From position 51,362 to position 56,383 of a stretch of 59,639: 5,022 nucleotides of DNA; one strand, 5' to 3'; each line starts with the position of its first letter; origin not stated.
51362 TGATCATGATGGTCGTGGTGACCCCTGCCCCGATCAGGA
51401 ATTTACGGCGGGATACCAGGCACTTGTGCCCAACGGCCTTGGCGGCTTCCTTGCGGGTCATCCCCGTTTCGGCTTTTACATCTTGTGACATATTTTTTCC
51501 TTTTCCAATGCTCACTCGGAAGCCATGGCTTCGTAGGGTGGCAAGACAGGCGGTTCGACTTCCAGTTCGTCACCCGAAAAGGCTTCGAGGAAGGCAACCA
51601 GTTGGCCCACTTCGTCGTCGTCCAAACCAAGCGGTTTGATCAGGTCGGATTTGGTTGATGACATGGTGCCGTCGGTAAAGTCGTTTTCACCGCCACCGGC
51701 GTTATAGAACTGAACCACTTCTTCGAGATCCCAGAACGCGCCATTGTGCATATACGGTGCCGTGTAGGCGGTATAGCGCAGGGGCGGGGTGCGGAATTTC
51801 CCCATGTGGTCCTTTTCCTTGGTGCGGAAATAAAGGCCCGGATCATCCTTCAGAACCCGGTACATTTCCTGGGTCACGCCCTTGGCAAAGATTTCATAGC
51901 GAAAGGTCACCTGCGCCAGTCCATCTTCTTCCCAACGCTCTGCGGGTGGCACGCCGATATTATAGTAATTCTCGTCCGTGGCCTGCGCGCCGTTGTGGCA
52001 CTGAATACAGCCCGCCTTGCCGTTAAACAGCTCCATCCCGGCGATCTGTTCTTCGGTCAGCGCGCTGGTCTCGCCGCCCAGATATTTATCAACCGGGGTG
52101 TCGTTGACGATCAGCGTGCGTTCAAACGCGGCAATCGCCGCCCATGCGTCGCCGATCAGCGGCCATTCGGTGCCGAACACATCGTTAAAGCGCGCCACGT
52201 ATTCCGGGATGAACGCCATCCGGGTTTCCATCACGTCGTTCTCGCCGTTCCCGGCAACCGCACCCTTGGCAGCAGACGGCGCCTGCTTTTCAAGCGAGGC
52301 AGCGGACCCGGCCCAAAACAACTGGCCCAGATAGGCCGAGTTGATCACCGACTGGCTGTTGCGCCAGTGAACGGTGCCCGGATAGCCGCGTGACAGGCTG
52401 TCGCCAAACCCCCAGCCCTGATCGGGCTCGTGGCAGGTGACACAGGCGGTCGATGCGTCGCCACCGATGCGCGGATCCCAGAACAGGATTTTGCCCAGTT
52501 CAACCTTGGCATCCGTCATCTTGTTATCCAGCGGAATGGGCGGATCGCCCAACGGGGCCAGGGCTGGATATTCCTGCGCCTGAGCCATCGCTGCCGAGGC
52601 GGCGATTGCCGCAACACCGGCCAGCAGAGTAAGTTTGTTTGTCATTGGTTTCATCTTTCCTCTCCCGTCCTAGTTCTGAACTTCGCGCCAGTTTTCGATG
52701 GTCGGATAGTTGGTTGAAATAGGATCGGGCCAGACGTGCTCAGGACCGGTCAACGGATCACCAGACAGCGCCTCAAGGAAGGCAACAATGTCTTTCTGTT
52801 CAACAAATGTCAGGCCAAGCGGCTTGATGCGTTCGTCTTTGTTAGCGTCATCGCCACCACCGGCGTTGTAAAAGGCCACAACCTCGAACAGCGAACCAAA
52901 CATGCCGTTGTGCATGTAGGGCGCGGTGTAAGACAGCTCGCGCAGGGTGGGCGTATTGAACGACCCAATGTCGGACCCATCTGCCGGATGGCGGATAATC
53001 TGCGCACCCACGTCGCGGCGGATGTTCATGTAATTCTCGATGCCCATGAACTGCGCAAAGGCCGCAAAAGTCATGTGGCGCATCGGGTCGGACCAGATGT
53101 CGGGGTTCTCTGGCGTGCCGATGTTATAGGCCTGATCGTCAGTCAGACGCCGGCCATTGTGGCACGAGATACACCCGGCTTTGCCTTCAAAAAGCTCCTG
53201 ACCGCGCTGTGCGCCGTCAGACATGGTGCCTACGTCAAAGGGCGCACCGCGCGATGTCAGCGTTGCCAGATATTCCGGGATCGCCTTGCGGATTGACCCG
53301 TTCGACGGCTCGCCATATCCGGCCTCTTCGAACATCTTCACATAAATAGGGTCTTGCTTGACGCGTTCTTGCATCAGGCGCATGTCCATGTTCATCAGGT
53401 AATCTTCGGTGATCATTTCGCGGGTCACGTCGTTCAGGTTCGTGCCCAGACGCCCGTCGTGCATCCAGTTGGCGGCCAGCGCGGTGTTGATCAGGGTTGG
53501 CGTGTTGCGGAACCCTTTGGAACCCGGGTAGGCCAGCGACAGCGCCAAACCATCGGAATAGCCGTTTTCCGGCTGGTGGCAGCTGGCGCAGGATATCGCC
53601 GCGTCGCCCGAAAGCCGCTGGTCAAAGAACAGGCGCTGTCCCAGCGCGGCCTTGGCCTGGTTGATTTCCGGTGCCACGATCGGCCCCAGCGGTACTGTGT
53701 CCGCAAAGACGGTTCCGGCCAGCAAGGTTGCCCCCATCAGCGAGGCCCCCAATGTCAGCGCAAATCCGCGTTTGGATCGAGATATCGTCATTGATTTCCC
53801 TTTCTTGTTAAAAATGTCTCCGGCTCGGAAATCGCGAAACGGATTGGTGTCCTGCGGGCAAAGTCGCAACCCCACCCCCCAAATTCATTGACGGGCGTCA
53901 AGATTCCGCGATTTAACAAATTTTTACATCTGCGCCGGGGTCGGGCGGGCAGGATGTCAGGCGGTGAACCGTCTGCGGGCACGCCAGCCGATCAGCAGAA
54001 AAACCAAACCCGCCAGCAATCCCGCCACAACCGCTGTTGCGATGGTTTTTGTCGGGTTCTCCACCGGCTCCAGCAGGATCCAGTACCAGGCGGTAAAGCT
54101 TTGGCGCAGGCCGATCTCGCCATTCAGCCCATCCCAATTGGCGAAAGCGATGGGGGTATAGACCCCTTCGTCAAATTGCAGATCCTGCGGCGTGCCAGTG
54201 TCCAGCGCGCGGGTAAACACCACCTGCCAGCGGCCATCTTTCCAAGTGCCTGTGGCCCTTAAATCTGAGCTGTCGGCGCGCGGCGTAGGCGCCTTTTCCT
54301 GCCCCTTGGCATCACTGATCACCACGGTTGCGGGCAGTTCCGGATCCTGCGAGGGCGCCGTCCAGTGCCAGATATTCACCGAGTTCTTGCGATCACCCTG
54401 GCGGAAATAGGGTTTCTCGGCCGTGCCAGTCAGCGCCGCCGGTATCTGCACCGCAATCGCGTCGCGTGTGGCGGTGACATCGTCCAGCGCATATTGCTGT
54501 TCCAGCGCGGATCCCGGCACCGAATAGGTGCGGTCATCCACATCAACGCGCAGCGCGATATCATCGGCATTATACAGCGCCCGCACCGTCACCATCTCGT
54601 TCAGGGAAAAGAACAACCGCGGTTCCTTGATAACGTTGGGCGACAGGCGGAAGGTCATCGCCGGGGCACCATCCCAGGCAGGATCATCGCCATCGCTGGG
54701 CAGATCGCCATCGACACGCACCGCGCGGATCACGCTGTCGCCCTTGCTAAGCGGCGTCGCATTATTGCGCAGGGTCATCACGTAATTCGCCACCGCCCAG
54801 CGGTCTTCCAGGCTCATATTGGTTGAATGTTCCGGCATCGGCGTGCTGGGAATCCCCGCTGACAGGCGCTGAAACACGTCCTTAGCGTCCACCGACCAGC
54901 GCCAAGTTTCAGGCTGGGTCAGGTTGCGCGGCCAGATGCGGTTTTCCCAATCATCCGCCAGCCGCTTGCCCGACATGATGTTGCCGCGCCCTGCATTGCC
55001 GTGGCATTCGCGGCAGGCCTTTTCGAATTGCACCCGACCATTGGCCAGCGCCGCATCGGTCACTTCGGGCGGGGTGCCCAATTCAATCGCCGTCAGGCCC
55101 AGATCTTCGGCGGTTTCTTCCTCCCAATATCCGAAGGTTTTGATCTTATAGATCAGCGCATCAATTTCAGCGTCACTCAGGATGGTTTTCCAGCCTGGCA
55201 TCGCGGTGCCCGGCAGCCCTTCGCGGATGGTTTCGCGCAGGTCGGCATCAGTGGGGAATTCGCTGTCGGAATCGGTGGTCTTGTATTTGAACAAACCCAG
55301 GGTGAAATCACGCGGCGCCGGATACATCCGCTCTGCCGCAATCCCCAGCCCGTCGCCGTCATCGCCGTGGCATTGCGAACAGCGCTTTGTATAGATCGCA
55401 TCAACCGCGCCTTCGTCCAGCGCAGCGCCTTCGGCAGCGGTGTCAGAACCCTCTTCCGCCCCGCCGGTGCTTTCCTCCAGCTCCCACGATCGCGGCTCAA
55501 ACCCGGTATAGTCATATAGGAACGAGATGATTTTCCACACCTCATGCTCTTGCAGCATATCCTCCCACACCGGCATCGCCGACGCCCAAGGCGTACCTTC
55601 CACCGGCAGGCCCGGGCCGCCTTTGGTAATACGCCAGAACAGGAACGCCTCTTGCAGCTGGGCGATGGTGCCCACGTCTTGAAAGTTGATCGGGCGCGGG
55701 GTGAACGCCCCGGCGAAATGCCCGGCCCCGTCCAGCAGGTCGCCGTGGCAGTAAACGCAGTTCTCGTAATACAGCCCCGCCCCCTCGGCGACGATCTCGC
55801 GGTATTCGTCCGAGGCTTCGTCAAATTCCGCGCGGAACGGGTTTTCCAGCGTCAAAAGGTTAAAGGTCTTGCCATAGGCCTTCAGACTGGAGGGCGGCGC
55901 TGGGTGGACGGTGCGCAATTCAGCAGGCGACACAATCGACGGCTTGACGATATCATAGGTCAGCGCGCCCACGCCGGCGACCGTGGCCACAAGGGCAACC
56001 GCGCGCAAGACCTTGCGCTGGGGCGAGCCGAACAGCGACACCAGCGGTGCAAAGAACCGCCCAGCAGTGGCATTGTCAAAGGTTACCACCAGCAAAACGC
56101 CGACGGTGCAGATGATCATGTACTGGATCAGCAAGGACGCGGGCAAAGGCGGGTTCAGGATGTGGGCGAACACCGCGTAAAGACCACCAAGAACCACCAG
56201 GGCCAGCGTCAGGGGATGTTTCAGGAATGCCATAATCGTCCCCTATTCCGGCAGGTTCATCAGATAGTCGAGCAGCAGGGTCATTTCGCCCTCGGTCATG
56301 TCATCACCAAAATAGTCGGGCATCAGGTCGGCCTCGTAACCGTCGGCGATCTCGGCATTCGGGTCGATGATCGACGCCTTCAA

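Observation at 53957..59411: CydA-only cytochrome-bd-like protein operonic with two membrane-anchored trihaem cytochromes c, one fused to an EB_dh/DOMON-like domain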

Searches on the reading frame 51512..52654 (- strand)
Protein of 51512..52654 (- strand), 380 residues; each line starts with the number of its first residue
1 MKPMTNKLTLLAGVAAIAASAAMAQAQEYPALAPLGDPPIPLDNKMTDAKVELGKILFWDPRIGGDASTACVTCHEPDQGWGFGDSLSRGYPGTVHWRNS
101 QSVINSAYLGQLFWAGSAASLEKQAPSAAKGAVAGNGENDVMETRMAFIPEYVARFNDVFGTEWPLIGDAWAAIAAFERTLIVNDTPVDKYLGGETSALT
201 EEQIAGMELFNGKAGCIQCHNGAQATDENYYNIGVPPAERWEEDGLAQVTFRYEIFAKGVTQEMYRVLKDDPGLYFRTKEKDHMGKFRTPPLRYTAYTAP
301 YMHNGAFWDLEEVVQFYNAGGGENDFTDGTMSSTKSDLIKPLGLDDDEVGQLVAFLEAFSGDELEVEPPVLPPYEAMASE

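Call 3: search_protein_families(library=pfam, proteins=[window:51512-52654:-], max_evalue=0.01)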
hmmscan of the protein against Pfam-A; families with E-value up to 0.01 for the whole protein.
window:51512-52654:- (380 aa): 4 families
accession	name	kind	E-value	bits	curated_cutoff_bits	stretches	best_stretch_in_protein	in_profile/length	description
PF03150.19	CCP_MauG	-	2.4e-37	129.3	25.6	1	49-196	2-148/149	Di-haem cytochrome c peroxidase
PF00034.26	Cytochrom_C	-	0.00054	21.7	21.3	0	206-357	4-87/90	Cytochrome c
PF21419.2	RoxA-like_Cyt-c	-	0.008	16.2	26.7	0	290-314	5-29/39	RoxA-like, cytochrome c-like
PF14522.11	Cytochrome_C7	-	0.0092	16.2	24.8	0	209-227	37-55/67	Cytochrome c7 and related cytochrome c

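Call 4: search_protein_families(library=ncbifam, proteins=[window:51512-52654:-], max_evalue=0.01)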
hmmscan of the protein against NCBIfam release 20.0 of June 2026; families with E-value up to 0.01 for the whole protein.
window:51512-52654:- (380 aa): 5 families
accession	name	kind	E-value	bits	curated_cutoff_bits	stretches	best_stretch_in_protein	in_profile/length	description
TIGR04039.1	MXAN_0977_Heme2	hypoth_equivalog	3e-62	210.6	362.85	1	41-368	2-330/336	MbnH family di-heme enzyme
TIGR03791.1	TTQ_mauG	equivalog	4e-51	174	443.85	2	47-237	2-193/291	tryptophan tryptophylquinone biosynthesis enzyme MauG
TIGR03981.2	SAM_quin_mod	hypoth_equivalog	5.8e-32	111.1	340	2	166-358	231-410/411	His-Xaa-Ser system-associated MauG-like protein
NF052341.1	hydrazine_gamma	equivalog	9.4e-05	21.5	625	1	52-233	69-228/339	hydrazine synthase subunit gamma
NF040606.1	CytoC_perox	subfamily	0.0039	16.4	150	0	277-313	416-452/524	di-heme-cytochrome C peroxidase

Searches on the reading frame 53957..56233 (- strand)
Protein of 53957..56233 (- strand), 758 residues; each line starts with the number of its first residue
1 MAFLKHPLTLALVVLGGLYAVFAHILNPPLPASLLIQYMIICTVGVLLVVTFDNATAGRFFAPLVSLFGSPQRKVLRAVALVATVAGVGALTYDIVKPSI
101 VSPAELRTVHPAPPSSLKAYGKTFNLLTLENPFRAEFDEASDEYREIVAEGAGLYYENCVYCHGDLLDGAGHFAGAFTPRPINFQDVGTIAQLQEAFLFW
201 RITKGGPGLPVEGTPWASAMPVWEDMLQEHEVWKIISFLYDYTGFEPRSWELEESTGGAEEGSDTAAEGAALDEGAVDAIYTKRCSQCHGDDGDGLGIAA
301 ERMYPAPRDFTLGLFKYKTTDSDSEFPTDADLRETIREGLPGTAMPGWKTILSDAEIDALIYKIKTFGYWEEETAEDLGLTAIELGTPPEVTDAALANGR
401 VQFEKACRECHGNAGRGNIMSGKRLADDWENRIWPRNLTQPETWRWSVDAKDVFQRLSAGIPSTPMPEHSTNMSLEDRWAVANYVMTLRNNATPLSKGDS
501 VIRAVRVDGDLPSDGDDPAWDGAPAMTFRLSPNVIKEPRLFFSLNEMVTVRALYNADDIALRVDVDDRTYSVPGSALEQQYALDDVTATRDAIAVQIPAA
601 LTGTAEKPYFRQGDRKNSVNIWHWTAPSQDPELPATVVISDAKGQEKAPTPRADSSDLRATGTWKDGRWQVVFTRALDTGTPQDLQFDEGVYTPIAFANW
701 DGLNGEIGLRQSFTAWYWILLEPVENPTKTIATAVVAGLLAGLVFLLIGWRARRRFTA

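Call 3: search_protein_families(library=pfam, proteins=[window:53957-56233:-], max_evalue=0.01)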
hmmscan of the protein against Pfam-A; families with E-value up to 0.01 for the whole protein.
window:53957-56233:- (758 aa): 3 families
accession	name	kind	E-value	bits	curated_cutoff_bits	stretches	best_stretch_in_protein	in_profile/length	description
PF13442.11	Cytochrome_CBB3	-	1.8e-28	99.1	27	3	278-361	7-65/68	Cytochrome C oxidase, cbb3-type, subunit III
PF00034.26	Cytochrom_C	-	6.5e-22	79.1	21.3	3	279-362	6-84/90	Cytochrome c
PF09459.16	EB_dh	-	5e-21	76.3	33.3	1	517-711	1-235/236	Ethylbenzene dehydrogenase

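Call 4: search_protein_families(library=ncbifam, proteins=[window:53957-56233:-], max_evalue=0.01)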
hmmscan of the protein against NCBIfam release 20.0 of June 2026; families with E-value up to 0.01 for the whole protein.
window:53957-56233:- (758 aa): 12 families
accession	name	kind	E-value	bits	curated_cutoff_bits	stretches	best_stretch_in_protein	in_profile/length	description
TIGR03477.1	DMSO_red_II_gam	subfamily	1.8e-29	102.6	169.85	1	507-717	7-202/206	DMSO reductase family type II enzyme, heme b subunit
NF011054.0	PRK14486.1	equivalog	2.7e-21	76.3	447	3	354-490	173-292/294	putative bifunctional cbb3-type cytochrome c oxidase subunit II/cytochrome c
TIGR00782.1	ccoP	equivalog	2.1e-17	63.4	179.95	2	149-366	108-280/285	cytochrome-c oxidase, cbb3-type subunit III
NF042980.1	EthbenzDh_ebdC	equivalog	7.2e-13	48.5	400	1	510-714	11-204/214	ethylbenzene dehydrogenase subunit gamma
NF033864.1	cytochrome579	equivalog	6.4e-10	39.1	280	1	284-317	61-94/179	cytochrome 579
NF050122.1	bc1_QcrC_actin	exception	3.4e-08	33.1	200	0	139-170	33-63/253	cytochrome bc1 complex diheme cytochrome c subunit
TIGR04494.1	c550_PedF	equivalog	4.1e-08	33.2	122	0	109-239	33-127/133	cytochrome c-550 PedF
TIGR03872.1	cytochrome_MoxG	equivalog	1.5e-07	31.6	147.8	0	392-429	40-75/133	cytochrome c(L), periplasmic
NF045774.1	cytochro_C551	exception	1e-06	28.6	118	0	261-295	24-60/110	cytochrome c551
NF045773.1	cytochro_C550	exception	1.8e-06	27.8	125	0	262-295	38-70/118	cytochrome c550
NF045930.1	Cytc6PetJCyano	equivalog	1.3e-05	25.1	135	0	391-428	23-59/110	cytochrome c6 PetJ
NF040606.1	CytoC_perox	subfamily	0.00016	21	150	0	146-197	296-345/524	di-heme-cytochrome C peroxidase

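Call 40: search_solved_structures(query=window:53957-56233:-, max_evalue=0.01, show_alignments=3)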
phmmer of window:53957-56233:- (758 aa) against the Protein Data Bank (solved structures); distinct sequences matched with E-value up to 0.01: 9.
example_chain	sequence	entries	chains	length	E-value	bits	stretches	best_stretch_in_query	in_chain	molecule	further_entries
6h5l_B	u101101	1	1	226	9.9e-33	116.4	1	279-488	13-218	Conserved hypothetical cytochrome protein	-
2ivf_C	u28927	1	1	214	3.6e-11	45.1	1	505-715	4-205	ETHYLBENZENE DEHYDROGENASE GAMMA-SUBUNIT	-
7b04_C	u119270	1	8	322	3.5e-10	41.8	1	636-722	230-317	Nitrite oxidoreductase subunit C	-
6f0k_E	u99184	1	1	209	0.00078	20.8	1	387-491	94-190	Quinol:cytochrome c oxidoreductase monoheme cytochrome subunit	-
7vzg_C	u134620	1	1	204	0.0021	19.4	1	129-244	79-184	Cytochrome c, mono-and diheme variants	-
7vzr_C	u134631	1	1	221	0.0025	19.1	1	130-244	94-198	Cytochrome c, mono-and diheme variants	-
8k9e_E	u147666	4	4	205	0.0041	18.5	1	388-490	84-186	Cytochrome c domain-containing protein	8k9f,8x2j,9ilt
9vr0_A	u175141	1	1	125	0.0076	17.6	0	149-241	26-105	Cytochrome c552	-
5lo9_A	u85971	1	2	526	0.0093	17.3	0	267-337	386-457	Cytochrome C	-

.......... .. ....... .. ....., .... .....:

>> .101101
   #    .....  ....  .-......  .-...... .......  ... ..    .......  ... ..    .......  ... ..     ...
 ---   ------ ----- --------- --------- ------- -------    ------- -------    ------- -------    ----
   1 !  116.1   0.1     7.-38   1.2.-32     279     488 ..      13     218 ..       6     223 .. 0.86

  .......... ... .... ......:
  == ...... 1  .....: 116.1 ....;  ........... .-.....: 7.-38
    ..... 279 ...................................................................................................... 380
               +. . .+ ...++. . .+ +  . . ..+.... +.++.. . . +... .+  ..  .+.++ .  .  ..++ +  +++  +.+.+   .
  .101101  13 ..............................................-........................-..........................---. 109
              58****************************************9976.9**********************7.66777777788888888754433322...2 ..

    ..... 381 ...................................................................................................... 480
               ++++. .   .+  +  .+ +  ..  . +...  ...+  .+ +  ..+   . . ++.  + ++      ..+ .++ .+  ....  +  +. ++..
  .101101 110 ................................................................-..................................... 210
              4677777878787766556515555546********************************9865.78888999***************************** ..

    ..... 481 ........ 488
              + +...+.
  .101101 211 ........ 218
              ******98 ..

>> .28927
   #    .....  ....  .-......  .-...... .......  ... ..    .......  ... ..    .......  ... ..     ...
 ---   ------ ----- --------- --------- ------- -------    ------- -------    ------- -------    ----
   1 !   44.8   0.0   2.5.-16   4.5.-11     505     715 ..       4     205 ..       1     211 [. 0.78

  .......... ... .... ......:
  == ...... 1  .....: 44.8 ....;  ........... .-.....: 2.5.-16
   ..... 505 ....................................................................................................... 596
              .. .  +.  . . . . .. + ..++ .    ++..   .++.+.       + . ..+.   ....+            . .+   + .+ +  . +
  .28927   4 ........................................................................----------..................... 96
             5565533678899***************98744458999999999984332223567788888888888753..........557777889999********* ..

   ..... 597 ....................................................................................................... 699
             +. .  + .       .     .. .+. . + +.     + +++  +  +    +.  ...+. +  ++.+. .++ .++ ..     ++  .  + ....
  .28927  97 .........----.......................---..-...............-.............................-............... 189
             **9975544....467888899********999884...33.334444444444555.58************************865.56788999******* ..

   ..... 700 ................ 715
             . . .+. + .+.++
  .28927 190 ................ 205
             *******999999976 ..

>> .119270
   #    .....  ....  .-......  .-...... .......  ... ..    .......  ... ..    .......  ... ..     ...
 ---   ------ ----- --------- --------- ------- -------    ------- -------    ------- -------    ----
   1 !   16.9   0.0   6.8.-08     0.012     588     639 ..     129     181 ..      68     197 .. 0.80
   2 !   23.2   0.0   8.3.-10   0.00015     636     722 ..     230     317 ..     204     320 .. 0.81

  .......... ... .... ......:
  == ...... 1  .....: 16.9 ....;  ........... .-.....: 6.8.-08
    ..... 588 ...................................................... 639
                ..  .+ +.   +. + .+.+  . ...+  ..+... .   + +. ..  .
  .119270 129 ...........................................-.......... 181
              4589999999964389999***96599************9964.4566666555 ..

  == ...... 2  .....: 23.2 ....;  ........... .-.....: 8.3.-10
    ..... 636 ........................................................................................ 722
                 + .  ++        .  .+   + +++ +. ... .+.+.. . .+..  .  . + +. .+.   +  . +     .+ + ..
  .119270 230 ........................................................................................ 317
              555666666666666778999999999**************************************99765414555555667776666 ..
